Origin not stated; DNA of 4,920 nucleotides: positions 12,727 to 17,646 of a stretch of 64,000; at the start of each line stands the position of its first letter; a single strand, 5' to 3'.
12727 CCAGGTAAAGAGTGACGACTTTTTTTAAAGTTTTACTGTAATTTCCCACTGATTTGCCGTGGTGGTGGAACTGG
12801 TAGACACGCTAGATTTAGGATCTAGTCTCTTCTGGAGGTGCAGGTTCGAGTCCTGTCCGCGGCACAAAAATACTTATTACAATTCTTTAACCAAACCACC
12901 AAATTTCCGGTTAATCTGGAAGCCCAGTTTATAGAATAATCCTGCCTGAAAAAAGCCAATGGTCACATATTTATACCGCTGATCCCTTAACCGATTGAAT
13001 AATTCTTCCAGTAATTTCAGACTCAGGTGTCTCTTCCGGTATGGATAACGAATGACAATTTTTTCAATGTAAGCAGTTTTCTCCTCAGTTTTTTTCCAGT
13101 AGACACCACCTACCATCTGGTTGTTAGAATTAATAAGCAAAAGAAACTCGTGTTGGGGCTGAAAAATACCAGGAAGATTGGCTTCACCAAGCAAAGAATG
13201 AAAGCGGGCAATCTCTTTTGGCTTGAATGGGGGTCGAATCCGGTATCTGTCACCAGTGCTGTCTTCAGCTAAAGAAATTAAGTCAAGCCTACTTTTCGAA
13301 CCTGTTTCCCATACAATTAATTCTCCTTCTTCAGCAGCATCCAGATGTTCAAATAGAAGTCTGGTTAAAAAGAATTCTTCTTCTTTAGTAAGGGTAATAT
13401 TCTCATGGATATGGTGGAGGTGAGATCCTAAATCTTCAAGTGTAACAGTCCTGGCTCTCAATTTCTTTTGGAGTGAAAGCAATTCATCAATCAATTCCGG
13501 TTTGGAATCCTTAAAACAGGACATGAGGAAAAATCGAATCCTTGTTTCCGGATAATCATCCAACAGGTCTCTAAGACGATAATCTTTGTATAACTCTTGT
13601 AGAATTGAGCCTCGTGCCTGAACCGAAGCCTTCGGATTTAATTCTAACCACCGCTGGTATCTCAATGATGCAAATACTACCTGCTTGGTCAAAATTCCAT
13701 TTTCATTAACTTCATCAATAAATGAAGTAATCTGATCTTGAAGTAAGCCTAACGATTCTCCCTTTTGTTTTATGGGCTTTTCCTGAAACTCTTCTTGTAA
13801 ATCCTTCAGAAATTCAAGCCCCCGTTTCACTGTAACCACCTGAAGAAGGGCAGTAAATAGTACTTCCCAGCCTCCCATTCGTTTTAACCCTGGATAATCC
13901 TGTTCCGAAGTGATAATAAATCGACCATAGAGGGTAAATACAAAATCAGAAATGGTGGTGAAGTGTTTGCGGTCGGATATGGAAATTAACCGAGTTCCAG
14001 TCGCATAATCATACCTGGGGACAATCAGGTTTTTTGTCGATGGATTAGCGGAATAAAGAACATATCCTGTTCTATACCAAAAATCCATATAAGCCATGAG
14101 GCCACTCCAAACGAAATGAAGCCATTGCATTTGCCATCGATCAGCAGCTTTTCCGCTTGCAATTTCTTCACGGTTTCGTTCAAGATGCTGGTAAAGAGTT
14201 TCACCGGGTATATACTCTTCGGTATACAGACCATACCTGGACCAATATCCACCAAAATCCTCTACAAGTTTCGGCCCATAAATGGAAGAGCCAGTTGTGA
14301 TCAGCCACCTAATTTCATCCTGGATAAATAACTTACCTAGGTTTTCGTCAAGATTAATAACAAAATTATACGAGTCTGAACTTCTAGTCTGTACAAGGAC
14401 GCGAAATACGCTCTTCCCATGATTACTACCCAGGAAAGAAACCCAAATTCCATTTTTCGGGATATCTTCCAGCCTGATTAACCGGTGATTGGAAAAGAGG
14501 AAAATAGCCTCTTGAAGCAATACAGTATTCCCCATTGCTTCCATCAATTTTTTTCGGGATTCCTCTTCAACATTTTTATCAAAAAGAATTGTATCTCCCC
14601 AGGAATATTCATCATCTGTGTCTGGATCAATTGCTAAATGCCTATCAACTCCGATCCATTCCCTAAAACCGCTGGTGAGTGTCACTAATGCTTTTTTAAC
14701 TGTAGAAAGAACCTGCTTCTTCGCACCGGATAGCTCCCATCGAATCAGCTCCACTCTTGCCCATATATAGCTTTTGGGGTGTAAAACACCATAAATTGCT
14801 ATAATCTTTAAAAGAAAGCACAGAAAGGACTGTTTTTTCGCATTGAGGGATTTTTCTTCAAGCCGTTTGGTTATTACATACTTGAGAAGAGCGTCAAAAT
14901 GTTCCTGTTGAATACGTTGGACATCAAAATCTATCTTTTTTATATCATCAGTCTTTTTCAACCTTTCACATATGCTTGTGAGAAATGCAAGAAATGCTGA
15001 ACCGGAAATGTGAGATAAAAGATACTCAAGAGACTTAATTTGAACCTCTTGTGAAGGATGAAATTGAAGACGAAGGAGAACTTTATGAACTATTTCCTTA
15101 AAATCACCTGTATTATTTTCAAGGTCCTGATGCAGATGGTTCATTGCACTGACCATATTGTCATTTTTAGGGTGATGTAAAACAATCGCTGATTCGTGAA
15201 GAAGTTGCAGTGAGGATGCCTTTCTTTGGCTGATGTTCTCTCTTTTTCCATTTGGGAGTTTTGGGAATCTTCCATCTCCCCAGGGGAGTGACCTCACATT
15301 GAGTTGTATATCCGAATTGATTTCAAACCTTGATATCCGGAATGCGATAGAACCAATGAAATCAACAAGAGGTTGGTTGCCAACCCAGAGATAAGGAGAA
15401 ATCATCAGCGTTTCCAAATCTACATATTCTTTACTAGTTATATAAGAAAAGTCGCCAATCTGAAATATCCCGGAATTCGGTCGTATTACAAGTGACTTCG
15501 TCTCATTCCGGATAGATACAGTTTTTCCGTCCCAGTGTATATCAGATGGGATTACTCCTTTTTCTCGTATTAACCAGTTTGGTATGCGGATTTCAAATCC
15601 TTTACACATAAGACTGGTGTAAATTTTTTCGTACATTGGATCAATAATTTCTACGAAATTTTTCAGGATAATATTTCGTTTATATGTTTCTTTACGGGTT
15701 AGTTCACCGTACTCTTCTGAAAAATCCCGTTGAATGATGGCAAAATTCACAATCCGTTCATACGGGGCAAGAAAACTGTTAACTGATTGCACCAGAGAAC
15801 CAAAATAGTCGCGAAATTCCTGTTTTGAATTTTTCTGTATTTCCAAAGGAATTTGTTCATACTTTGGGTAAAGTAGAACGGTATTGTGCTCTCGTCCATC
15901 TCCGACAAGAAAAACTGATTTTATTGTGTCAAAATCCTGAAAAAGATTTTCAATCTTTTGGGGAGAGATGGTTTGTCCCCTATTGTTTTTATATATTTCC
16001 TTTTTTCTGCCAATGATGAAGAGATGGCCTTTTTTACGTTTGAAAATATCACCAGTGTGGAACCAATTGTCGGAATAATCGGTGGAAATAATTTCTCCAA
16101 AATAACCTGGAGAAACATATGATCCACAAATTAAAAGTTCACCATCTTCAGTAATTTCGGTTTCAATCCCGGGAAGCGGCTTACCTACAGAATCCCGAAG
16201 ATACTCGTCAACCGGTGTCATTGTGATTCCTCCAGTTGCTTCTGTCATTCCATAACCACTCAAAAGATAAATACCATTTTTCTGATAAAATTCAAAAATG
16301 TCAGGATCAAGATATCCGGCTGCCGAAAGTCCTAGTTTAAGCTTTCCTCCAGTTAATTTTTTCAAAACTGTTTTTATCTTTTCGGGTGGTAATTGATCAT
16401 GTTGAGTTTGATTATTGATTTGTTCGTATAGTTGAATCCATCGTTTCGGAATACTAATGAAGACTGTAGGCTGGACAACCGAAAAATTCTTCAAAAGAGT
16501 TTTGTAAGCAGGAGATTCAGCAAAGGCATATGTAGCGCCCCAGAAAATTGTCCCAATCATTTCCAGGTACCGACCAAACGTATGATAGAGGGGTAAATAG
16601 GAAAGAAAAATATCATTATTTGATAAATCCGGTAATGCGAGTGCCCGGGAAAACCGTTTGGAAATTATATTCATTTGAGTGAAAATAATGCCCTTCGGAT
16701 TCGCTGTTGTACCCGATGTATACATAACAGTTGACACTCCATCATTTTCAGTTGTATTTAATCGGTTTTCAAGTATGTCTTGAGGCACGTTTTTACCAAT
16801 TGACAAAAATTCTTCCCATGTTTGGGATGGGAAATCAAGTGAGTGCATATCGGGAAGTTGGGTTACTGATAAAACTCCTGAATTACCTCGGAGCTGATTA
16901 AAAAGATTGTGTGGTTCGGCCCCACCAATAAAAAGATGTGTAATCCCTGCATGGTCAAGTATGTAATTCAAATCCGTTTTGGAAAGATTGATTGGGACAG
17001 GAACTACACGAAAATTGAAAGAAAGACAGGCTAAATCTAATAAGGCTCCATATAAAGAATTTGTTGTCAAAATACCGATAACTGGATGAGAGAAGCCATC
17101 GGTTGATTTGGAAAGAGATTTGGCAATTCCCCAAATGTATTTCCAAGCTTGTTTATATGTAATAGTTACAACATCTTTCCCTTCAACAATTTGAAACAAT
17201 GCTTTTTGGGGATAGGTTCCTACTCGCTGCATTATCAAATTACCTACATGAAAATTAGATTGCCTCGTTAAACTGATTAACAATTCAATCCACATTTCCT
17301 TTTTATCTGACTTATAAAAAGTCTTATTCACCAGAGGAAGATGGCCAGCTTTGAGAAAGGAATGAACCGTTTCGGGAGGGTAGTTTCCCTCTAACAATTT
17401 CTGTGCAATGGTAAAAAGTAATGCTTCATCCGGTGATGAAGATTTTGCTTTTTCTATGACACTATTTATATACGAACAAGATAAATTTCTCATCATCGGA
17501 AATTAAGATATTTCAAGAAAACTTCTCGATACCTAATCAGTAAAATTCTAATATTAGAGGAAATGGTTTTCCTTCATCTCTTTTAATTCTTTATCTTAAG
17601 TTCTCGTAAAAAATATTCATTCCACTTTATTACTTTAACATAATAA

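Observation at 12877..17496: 1,539-aa single-polypeptide fusion: acyl-CoA synthetase + ~800 aa of unassigned sequence + GNAT acyltransferase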

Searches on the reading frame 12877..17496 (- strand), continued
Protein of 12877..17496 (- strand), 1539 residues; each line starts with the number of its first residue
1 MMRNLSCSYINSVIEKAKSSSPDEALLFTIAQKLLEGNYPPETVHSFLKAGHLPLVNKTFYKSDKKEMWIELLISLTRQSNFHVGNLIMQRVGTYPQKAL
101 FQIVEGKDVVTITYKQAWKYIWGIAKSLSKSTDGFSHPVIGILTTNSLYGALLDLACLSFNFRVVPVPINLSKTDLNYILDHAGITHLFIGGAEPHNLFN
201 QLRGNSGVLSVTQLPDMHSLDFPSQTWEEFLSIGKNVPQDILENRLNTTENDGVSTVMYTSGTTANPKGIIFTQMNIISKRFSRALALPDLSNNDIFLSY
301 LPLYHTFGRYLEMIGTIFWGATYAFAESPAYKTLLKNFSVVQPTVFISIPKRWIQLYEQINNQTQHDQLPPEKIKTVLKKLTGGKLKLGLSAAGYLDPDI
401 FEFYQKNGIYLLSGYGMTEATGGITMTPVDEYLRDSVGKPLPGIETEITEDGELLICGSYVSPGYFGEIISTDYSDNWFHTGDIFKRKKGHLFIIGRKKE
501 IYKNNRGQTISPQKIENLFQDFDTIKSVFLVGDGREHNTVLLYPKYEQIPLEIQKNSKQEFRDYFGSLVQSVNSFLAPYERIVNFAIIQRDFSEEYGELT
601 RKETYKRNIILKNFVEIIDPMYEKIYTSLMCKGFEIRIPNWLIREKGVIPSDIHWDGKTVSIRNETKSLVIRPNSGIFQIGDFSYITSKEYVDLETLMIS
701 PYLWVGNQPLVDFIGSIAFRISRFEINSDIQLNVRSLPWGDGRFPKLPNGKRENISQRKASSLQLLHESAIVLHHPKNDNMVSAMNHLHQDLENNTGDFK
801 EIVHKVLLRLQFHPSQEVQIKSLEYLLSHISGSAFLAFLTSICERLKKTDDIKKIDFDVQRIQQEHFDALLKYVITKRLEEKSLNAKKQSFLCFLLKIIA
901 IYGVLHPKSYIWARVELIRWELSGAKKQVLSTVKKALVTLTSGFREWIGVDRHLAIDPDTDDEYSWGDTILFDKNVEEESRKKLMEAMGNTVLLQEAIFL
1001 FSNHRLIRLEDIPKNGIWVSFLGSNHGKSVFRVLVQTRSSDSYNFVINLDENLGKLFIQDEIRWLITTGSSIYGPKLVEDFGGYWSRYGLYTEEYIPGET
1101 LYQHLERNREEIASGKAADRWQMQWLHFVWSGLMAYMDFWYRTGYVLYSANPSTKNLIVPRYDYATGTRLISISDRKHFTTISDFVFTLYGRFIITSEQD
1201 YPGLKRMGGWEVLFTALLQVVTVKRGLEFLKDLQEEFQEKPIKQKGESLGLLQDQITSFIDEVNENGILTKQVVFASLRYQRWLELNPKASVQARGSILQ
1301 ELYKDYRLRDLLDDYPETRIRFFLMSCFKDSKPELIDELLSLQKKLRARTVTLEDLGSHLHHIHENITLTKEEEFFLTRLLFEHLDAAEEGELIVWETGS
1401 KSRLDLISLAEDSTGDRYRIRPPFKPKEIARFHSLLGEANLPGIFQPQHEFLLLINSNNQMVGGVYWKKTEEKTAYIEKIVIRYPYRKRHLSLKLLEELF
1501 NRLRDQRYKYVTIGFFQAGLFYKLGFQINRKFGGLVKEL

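Call 31: find_encoding_contigs(protein=window:12877-17496:-, flank=10000, max_places=4)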
Protein window:12877-17496:- (1539 aa): 24 contigs read that carry it; 4 places shown.
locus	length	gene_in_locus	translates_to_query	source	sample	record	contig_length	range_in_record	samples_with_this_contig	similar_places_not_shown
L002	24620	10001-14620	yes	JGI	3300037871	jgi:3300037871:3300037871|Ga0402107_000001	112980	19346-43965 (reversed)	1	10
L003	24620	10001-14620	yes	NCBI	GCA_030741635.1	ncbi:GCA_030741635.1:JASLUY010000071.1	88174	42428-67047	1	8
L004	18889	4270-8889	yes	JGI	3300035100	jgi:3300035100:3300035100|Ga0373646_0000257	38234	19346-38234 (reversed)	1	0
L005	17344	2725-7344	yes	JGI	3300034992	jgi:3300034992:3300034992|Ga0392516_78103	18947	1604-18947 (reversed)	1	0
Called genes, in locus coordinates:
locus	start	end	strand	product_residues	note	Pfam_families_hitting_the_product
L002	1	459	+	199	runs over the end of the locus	PF00889:EF_TS, PF25025:EF-Ts_N (weak)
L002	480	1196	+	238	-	PF00696:AA_kinase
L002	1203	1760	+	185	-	PF01765:RRF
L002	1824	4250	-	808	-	PF00317:Ribonuc_red_lgN (weak), PF02867:Ribonuc_red_lgC, PF12637:TSCPD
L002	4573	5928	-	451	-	PF01554:MatE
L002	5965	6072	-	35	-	-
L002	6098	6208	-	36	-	-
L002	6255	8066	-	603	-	PF00939:Na_sulph_symp (weak), PF03600:CitMHS, PF02080:TrkA_C, PF00939:Na_sulph_symp, PF03600:CitMHS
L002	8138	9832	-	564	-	PF01590:GAF, PF13185:GAF_2 (weak), PF01966:HD (weak), PF13487:HD_5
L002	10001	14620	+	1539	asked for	PF00501:AMP-binding, PF23562:AMP-binding_C_3, PF00583:Acetyltransf_1 (faint)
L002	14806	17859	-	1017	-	PF07517:SecA_DEAD, PF00270:DEAD (weak), PF00271:Helicase_C (faint), PF01043:SecA_PP_bind, PF21090:P-loop_SecA, PF07516:SecA_SW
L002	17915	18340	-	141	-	PF01029:NusB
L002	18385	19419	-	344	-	PF01063:Aminotran_4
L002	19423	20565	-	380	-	PF02771:Acyl-CoA_dh_N, PF02770:Acyl-CoA_dh_M, PF00441:Acyl-CoA_dh_1, PF08028:Acyl-CoA_dh_2, PF22924:ACOX_C_alpha1 (weak)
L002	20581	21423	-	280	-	PF02737:3HCDH_N, PF00725:3HCDH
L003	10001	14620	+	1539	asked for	PF00501:AMP-binding, PF23562:AMP-binding_C_3, PF00583:Acetyltransf_1 (faint)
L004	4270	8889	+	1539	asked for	PF00501:AMP-binding, PF23562:AMP-binding_C_3, PF00583:Acetyltransf_1 (faint)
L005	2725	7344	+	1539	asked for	PF00501:AMP-binding, PF23562:AMP-binding_C_3, PF00583:Acetyltransf_1 (faint)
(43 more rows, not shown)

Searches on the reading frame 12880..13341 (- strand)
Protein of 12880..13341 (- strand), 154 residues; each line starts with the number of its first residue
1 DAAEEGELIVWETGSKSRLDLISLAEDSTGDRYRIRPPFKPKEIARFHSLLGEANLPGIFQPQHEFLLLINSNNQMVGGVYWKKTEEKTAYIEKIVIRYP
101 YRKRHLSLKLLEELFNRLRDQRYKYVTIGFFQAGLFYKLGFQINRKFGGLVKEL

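Call 88: search_protein_families(library=ncbifam, proteins=[window:12880-13341:-], max_evalue=0.1)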
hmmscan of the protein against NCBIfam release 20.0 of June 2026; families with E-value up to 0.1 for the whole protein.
window:12880-13341:- (154 aa): 5 families
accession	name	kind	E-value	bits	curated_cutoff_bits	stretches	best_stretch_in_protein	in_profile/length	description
TIGR01575.1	rimI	equivalog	1.8e-05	24.9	86.4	1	61-128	28-94/132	ribosomal protein S18-alanine N-acetyltransferase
NF005840.0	PRK07757.1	equivalog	0.0036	17.2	154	1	68-144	45-121/153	N-acetyltransferase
NF008212.0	PRK10975.1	equivalog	0.012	15.4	219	1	32-125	109-199/232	dTDP-4-amino-4,6-dideoxy-D-galactose acyltransferase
NF040501.1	resist_ArsN2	equivalog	0.018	14.6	125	1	46-142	4-102/133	arsenic resistance N-acetyltransferase ArsN2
NF033078.2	AAC_6p_Ia_fam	equivalog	0.093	12.6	265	0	67-129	53-115/181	AAC(6')-Ia family aminoglycoside 6'-N-acetyltransferase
